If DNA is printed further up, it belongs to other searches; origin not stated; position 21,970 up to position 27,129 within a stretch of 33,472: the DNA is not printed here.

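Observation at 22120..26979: A 1619-aa octahaem cytochrome c with an N-terminal anchor, long coiled-coil and PDZ-like domain sits where cytochrome c1/f would be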

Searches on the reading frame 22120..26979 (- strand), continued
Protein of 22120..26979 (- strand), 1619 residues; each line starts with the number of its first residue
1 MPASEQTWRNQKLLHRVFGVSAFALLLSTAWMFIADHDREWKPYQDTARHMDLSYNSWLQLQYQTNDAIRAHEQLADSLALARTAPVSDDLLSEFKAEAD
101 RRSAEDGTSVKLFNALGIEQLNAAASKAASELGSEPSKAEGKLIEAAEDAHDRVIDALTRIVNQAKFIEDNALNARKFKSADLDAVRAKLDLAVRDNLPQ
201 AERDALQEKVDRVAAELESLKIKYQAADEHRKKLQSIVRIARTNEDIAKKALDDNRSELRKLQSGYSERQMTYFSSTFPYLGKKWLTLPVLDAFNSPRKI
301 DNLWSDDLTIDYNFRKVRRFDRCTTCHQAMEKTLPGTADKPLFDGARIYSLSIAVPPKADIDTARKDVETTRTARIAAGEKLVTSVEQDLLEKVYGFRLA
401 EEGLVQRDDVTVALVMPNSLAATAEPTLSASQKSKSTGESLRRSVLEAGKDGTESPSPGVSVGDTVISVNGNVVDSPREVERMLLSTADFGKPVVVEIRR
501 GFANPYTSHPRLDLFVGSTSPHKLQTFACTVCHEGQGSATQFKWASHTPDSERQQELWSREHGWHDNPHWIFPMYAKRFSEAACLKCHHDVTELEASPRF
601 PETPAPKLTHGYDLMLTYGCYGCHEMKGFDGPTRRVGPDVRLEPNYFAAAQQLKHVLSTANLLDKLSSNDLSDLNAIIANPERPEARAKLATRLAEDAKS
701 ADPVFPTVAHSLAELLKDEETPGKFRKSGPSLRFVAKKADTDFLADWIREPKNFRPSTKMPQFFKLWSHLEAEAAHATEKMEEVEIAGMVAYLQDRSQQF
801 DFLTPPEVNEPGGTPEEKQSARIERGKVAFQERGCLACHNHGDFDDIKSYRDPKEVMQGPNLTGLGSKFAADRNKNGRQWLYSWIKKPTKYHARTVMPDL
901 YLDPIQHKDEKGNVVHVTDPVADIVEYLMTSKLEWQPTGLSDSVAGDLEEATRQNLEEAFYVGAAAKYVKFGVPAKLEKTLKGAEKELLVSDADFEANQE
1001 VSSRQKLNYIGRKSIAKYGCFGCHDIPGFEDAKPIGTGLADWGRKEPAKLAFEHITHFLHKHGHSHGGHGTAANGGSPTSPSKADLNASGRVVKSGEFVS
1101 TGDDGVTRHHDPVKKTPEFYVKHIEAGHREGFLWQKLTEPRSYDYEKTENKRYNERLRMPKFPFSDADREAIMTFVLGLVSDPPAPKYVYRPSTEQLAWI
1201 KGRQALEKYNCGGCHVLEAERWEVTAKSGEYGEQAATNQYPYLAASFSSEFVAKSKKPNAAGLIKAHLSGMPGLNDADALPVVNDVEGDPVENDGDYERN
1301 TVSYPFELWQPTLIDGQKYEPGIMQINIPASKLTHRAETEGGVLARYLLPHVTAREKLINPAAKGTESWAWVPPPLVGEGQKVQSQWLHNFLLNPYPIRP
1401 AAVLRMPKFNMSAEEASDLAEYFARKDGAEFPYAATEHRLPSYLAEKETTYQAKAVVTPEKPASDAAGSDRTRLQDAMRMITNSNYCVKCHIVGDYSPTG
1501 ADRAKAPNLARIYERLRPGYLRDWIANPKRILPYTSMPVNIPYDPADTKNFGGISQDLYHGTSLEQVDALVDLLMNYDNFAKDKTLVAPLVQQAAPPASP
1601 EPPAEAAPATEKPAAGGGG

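Call 10: find_homologous_proteins(query=window:22120-26979:-, max_evalue=0.00001)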
Query window:22120-26979:- (1619 aa): 273 proteins with E <= 0.00001 among 8000 candidates; the best 120 are listed.
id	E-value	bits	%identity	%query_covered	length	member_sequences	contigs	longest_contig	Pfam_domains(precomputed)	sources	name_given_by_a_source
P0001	0.0e+0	3388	89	100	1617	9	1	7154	PF00034.27,PF14522.12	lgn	-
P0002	0.0e+0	3148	82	100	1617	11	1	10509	PF00034.27,PF14522.12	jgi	jgi:hypothetical protein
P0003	0.0e+0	3143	83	100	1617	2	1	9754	PF00034.27,PF14522.12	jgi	-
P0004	0.0e+0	3094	81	100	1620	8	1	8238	PF11845.14,PF00034.27,PF14522.12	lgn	-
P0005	0.0e+0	2561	68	100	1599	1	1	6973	PF00034.27,PF14522.12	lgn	-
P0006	0.0e+0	2522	67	98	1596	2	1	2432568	PF02433.21,PF11845.14,PF13442.12,PF00034.27,PF14522.12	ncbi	ncbi:MAG: hypothetical protein U1A77_07535 [Pirellulales bacterium]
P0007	0.0e+0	2501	66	98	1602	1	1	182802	PF11845.14,PF13442.12,PF00034.27,PF14522.12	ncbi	ncbi:MAG: hypothetical protein U0935_04710 [Pirellulales bacterium]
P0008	0.0e+0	2472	66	98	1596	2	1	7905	PF14537.12,PF13442.12,PF00034.27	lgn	-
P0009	0.0e+0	2077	56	98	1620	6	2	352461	PF13180.13,PF11845.14,PF13442.12,PF00034.27,PF14522.12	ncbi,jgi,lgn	jgi:mono/diheme cytochrome c family protein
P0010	0.0e+0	2073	80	68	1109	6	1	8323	PF00034.27,PF14522.12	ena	-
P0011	0.0e+0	1905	53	100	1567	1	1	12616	PF13442.12,PF00034.27,PF14522.12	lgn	-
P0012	0.0e+0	1763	50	98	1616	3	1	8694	PF17820.8,PF02433.21,PF13442.12,PF00034.27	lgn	-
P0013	0.0e+0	1761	50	99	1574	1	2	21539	PF02433.21,PF13442.12,PF00034.27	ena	-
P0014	0.0e+0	1735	49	100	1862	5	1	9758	PF17820.8,PF02433.21,PF13442.12,PF00034.27,PF14522.12,PF22113.2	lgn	-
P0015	0.0e+0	1729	49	98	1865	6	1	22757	PF14537.12,PF13442.12,PF00034.27,PF14522.12,PF22113.2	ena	-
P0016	0.0e+0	1710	48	98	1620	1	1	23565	PF13442.12,PF00034.27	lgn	-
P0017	0.0e+0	1708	47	100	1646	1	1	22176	PF13442.12,PF00034.27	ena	-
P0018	0.0e+0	1699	49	98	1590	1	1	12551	PF17820.8,PF02433.21,PF13442.12,PF00034.27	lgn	-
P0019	0.0e+0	1693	48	99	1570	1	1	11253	PF13442.12,PF00034.27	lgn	-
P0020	0.0e+0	1691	49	100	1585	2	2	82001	PF13180.13,PF02433.21,PF13442.12,PF00034.27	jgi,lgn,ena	jgi:hypothetical protein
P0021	0.0e+0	1690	49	98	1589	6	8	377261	PF13180.13,PF02433.21,PF13442.12,PF00034.27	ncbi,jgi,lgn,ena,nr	ncbi:MAG: hypothetical protein FJ295_00065 [Planctomycetes bacterium]|nr:hypothetical protein [Planc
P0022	0.0e+0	1676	48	99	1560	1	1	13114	PF02433.21,PF13442.12,PF00034.27,PF14522.12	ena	-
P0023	0.0e+0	1676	48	98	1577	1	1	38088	PF11845.14,PF13442.12,PF00034.27,PF14522.12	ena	-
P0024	0.0e+0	1675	48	98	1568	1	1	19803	PF11845.14,PF13442.12,PF00034.27,PF14522.12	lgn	-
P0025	0.0e+0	1669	49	98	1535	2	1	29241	PF13442.12,PF00034.27,PF14522.12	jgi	jgi:hypothetical protein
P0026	0.0e+0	1666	49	98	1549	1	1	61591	PF11845.14,PF13442.12,PF00034.27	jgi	jgi:cytochrome c2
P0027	0.0e+0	1665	48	99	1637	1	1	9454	PF11845.14,PF13442.12,PF00034.27,PF14522.12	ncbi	-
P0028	0.0e+0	1664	49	99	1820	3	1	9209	PF11845.14,PF13442.12,PF00034.27,PF14522.12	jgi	-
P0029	0.0e+0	1662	49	99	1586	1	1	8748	PF13442.12,PF00034.27,PF14522.12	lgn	-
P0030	0.0e+0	1659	49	100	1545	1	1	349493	PF13442.12,PF00034.27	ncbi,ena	-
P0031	0.0e+0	1659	49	100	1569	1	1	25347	PF13442.12,PF00034.27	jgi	jgi:cytochrome c551/c552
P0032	0.0e+0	1651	49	99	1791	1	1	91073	PF13442.12,PF00034.27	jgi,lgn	jgi:hypothetical protein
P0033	0.0e+0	1648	49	100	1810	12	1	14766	PF13442.12,PF00034.27,PF14522.12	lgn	-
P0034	0.0e+0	1646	48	100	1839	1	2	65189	PF11845.14,PF13442.12,PF00034.27,PF14522.12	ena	-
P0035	0.0e+0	1624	48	100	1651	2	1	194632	PF13442.12,PF00034.27,PF14522.12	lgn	-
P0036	0.0e+0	1621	47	100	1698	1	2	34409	PF00034.27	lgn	-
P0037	0.0e+0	1618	46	99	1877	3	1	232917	PF13442.12,PF00034.27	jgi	-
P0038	0.0e+0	1611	47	98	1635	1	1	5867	PF02433.21,PF13442.12,PF00034.27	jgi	jgi:cytochrome c2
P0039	0.0e+0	1606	46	98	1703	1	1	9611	PF11845.14,PF00034.27,PF14522.12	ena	-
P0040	0.0e+0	1602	47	100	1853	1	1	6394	PF13442.12,PF00034.27,PF14522.12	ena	-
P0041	0.0e+0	1602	47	99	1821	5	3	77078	PF11845.14,PF13442.12,PF00034.27,PF14522.12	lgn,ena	-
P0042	0.0e+0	1602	46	99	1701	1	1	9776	PF13442.12,PF00034.27,PF14522.12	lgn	-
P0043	0.0e+0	1598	47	99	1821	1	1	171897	PF13442.12,PF00034.27,PF14522.12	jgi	-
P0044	0.0e+0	1586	47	99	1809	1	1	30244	PF13442.12,PF00034.27,PF14522.12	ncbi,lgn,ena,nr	ncbi:MAG: hypothetical protein O3C40_16245 [Planctomycetota bacterium]|nr:hypothetical protein [Plan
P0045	0.0e+0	1581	46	98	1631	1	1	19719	PF13442.12,PF00034.27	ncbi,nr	ncbi:MAG: hypothetical protein J5I93_19540 [Pirellulaceae bacterium]|nr:hypothetical protein [Pirell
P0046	0.0e+0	1576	47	99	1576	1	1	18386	PF13442.12,PF00034.27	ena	-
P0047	0.0e+0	1574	46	98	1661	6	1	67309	PF13442.12,PF00034.27,PF14522.12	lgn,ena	-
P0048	0.0e+0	1573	49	58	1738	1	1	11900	PF11845.14,PF13442.12,PF00034.27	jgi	jgi:hypothetical protein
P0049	0.0e+0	1571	46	98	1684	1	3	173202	PF11845.14,PF13442.12,PF00034.27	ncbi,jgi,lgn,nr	ncbi:MAG: hypothetical protein FJ297_02570 [Planctomycetes bacterium]|nr:hypothetical protein [Planc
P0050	0.0e+0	1568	45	99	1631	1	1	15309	PF13442.12,PF00034.27,PF22113.2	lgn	-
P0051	0.0e+0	1559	47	98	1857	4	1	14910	PF00034.27,PF14522.12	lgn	-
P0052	0.0e+0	1555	47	99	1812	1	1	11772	PF13442.12,PF00034.27,PF14522.12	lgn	-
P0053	0.0e+0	1554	46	98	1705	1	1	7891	PF13442.12,PF00034.27,PF14522.12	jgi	jgi:cytochrome c551/c552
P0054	0.0e+0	1552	46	99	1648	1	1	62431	PF13442.12,PF00034.27,PF14522.12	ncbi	-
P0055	0.0e+0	1550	45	100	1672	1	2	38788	PF11845.14,PF13442.12,PF00034.27,PF14522.12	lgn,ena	-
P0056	0.0e+0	1549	47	91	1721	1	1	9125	PF17820.8,PF13442.12,PF00034.27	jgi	-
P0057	0.0e+0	1548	46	99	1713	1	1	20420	PF13442.12,PF00034.27,PF14522.12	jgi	-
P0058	0.0e+0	1546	47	98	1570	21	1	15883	PF11845.14,PF13442.12,PF00034.27,PF14522.12,PF22113.2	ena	-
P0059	0.0e+0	1543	45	99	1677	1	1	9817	PF17820.8,PF02433.21,PF11845.14,PF13442.12,PF00034.27,PF14522.12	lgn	-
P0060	0.0e+0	1542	45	98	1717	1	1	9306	PF00034.27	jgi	jgi:hypothetical protein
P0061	0.0e+0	1540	48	75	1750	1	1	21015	PF13442.12,PF00034.27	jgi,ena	-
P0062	0.0e+0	1539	45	99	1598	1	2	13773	PF13180.13,PF13442.12,PF00034.27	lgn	-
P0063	0.0e+0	1538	46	99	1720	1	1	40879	PF11845.14,PF00034.27,PF14522.12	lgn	-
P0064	0.0e+0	1536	45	98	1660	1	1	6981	PF11845.14,PF13442.12,PF00034.27,PF14522.12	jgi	jgi:cytochrome c551/c552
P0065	0.0e+0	1534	45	98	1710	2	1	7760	PF13442.12,PF00034.27,PF14522.12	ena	-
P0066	0.0e+0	1533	44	99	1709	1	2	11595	PF17820.8,PF11845.14,PF00034.27,PF14522.12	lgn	-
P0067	0.0e+0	1530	45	100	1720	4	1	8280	PF13442.12,PF00034.27,PF14522.12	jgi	jgi:hypothetical protein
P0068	0.0e+0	1529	46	98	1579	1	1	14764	PF13442.12,PF00034.27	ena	-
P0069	0.0e+0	1527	45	99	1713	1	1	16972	PF13442.12,PF00034.27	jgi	jgi:hypothetical protein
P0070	0.0e+0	1527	44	99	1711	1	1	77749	PF13442.12,PF00034.27,PF14522.12,PF22113.2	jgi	jgi:hypothetical protein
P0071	0.0e+0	1525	49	58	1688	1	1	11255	PF13442.12,PF00034.27,PF14522.12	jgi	jgi:cytochrome c2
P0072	0.0e+0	1523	46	99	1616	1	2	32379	PF13442.12,PF00034.27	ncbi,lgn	-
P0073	0.0e+0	1522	45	99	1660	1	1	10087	PF13442.12,PF00034.27,PF14522.12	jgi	jgi:cytochrome c551/c552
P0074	0.0e+0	1520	49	57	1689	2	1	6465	PF13442.12,PF00034.27,PF14522.12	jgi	jgi:cytochrome c2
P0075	0.0e+0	1520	45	98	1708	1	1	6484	PF13442.12,PF00034.27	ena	-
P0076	0.0e+0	1517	45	6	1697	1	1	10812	PF13442.12,PF00034.27,PF14522.12,PF22113.2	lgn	-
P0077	0.0e+0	1514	45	100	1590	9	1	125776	PF17820.8,PF07627.17,PF02433.21,PF13442.12,PF00034.27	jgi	-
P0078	0.0e+0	1512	44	98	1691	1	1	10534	PF11845.14,PF13442.12,PF00034.27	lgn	-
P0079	0.0e+0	1512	49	57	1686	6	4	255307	PF13442.12,PF00034.27,PF14522.12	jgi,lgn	jgi:hypothetical protein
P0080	0.0e+0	1510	44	90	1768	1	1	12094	PF13442.12,PF00034.27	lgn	-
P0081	0.0e+0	1505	44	99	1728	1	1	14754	PF13442.12,PF00034.27,PF14522.12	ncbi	ncbi:MAG: hypothetical protein WD872_16545 [Pirellulaceae bacterium]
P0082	0.0e+0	1504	45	57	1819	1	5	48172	PF13180.13,PF13442.12,PF00034.27,PF14522.12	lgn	-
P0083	0.0e+0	1503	44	99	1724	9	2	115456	PF17820.8,PF11845.14,PF13442.12,PF00034.27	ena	-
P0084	0.0e+0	1501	45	90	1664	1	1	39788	PF11845.14,PF13442.12,PF00034.27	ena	-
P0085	0.0e+0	1501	46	97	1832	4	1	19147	PF02433.21,PF13442.12,PF00034.27,PF22113.2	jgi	jgi:cytochrome c2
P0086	0.0e+0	1499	44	6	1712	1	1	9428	PF13442.12,PF00034.27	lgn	-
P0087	0.0e+0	1499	46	90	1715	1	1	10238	PF00034.27,PF14522.12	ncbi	-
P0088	0.0e+0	1496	44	98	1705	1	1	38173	PF13442.12,PF00034.27,PF14522.12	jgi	jgi:hypothetical protein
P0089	0.0e+0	1495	48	57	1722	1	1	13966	PF13442.12,PF00034.27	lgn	-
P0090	0.0e+0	1493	45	99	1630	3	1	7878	PF13442.12,PF01471.24,PF00034.27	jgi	jgi:cytochrome c2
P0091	0.0e+0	1493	45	98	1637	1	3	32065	PF13442.12,PF00034.27,PF14522.12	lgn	-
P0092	0.0e+0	1491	44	100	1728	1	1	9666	PF00034.27,PF14522.12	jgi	-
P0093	0.0e+0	1491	45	99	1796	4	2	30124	PF00034.27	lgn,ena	-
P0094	0.0e+0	1485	43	98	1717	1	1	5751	PF00034.27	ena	-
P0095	0.0e+0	1481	45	91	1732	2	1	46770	PF00034.27,PF14522.12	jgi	jgi:hypothetical protein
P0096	0.0e+0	1480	48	55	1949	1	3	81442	PF13442.12,PF00034.27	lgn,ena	-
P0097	0.0e+0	1479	46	57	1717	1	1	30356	PF13442.12,PF00034.27,PF14522.12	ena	-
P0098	0.0e+0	1478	43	100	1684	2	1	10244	PF13442.12,PF00034.27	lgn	-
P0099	0.0e+0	1475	44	99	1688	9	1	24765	PF13442.12,PF00034.27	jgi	jgi:hypothetical protein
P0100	0.0e+0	1474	44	98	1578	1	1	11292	PF13442.12,PF00034.27,PF14522.12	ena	-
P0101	0.0e+0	1472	45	99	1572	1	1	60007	PF13180.13,PF13442.12,PF00034.27,PF14522.12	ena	-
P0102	0.0e+0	1468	43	99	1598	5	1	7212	PF13442.12,PF00034.27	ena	-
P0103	0.0e+0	1468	44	100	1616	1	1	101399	PF13442.12,PF00034.27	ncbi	-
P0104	0.0e+0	1467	46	58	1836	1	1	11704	PF11845.14,PF13442.12,PF00034.27,PF14522.12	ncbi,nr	ncbi:MAG: hypothetical protein KY475_04415 [Planctomycetes bacterium]|nr:hypothetical protein [Planc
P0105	0.0e+0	1467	44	100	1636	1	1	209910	PF13442.12,PF00034.27,PF14522.12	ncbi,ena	-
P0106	0.0e+0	1466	46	58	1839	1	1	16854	PF13442.12,PF00034.27,PF14522.12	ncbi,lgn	-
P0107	0.0e+0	1465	48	70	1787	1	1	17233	PF13180.13,PF13442.12,PF00034.27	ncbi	-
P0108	0.0e+0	1463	47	57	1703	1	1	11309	PF13442.12,PF00034.27,PF14522.12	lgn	-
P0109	0.0e+0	1462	44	100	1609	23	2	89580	PF11845.14,PF13442.12,PF00034.27,PF14522.12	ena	-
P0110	0.0e+0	1460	44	98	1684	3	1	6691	PF00034.27,PF14522.12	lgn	-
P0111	0.0e+0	1460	43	98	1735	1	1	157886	PF13442.12,PF00034.27,PF14522.12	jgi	jgi:hypothetical protein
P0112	0.0e+0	1457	45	88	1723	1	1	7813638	PF13442.12,PF00034.27,PF14522.12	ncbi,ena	-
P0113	0.0e+0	1457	42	99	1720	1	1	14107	PF13442.12,PF00034.27,PF14522.12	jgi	jgi:hypothetical protein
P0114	0.0e+0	1456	43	100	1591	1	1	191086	PF13442.12,PF00034.27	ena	-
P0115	0.0e+0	1453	44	58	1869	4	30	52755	PF13442.12,PF00034.27,PF14522.12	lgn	-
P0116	0.0e+0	1453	44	99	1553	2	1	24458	PF13442.12,PF00034.27,PF14522.12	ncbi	-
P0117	0.0e+0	1447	43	60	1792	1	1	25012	PF00034.27,PF14522.12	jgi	jgi:hypothetical protein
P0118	0.0e+0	1445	43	99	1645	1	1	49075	PF00034.27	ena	-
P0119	0.0e+0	1441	48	90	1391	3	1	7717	PF13442.12,PF00034.27,PF14522.12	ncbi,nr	ncbi:MAG TPA: hypothetical protein VMM76_15985, partial [Pirellulaceae bacterium]|nr:hypothetical pr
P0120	0.0e+0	1432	46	59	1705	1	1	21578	PF13442.12,PF00034.27,PF14522.12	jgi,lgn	jgi:cytochrome c551/c552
